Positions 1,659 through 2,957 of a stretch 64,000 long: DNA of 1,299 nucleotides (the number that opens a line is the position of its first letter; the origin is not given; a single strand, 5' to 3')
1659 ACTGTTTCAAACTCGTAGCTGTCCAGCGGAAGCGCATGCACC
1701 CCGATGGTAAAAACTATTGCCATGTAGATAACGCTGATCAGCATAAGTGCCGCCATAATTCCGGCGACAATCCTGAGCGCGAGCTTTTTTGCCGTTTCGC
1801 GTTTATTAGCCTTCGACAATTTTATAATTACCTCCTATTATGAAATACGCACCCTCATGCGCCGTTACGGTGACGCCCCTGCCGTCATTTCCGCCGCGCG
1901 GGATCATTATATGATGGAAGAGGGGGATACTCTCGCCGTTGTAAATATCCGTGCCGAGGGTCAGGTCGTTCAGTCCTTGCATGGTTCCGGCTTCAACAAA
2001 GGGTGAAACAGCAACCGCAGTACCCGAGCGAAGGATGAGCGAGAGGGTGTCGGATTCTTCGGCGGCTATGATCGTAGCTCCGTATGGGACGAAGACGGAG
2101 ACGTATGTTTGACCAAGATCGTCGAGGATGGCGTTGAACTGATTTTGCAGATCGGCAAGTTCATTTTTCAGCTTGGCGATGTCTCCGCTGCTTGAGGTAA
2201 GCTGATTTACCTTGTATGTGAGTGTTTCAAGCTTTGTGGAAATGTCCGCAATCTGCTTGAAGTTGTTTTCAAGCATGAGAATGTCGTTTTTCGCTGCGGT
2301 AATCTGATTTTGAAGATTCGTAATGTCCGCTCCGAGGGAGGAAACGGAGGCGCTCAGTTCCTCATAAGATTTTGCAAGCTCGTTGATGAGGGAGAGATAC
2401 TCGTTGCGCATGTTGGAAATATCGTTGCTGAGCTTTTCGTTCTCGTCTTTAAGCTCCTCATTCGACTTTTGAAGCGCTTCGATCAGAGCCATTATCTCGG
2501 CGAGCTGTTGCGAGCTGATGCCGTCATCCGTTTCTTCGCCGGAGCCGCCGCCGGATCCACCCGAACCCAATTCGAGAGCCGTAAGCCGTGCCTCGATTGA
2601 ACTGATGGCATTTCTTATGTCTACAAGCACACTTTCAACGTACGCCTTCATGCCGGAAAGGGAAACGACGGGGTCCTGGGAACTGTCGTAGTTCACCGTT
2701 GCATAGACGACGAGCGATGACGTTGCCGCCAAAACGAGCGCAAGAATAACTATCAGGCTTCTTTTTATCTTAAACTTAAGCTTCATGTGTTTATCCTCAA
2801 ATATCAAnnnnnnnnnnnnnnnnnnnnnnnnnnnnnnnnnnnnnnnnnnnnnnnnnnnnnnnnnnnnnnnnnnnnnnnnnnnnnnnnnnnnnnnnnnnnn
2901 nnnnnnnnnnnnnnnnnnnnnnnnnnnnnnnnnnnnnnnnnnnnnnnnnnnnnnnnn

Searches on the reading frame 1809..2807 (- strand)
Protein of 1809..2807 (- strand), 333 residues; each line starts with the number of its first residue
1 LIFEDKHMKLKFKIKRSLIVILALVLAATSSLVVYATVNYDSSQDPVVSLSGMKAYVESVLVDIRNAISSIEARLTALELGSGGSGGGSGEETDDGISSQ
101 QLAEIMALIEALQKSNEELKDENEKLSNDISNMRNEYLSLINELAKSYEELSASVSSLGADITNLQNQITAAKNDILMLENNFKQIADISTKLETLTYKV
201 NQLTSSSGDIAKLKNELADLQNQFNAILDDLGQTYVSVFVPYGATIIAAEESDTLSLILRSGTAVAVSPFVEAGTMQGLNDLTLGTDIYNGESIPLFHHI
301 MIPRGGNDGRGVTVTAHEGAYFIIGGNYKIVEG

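Call 21: search_protein_families(library=pfam, proteins=[window:1809-2807:-], max_evalue=0.001)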
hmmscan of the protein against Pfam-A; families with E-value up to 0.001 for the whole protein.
window:1809-2807:- (333 aa): 12 families
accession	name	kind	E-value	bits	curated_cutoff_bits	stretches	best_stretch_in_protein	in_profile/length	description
PF04849.18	HAP1_N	-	6.9e-06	25.9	33.9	1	108-229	170-292/307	HAP1 N-terminal conserved region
PF12325.13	TMF_TATA_bd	-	2.2e-05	25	29.1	0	153-233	12-89/115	TATA element modulatory factor 1 TATA binding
PF06160.17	EzrA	-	0.00011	21.1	39.6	1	99-235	107-235/557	Septation ring formation regulator, EzrA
PF00804.31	Syntaxin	-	0.00015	22.1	26.7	0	179-232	4-57/157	Syntaxin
PF05377.16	FlaC_arch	-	0.00018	22.3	27.8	0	101-133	8-40/55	Flagella accessory protein C (FlaC)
PF13851.11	GAS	-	0.00019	21.3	32.3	0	119-233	31-138/200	Growth-arrest specific micro-tubule binding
PF05791.16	Bacillus_HBL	-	0.00049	20.4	29.1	0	112-186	96-170/177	Bacillus haemolytic enterotoxin (HBL)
PF05622.17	HOOK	-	0.00055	19.3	35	1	93-231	312-455/514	HOOK protein coiled-coil region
PF17098.10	Wtap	-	0.00057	20.3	35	0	83-169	83-155/155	WTAP/Mum2p family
PF04728.18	LPP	-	0.00068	20.4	29.1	0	149-176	3-30/53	Lipoprotein leucine-zipper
PF05531.17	NPV_P10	-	0.00081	20.3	29.8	0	160-212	11-63/75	Nucleopolyhedrovirus P10 protein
PF09969.14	DUF2203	-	0.00094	20.3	24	0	101-166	18-80/122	Uncharacterized conserved protein (DUF2203)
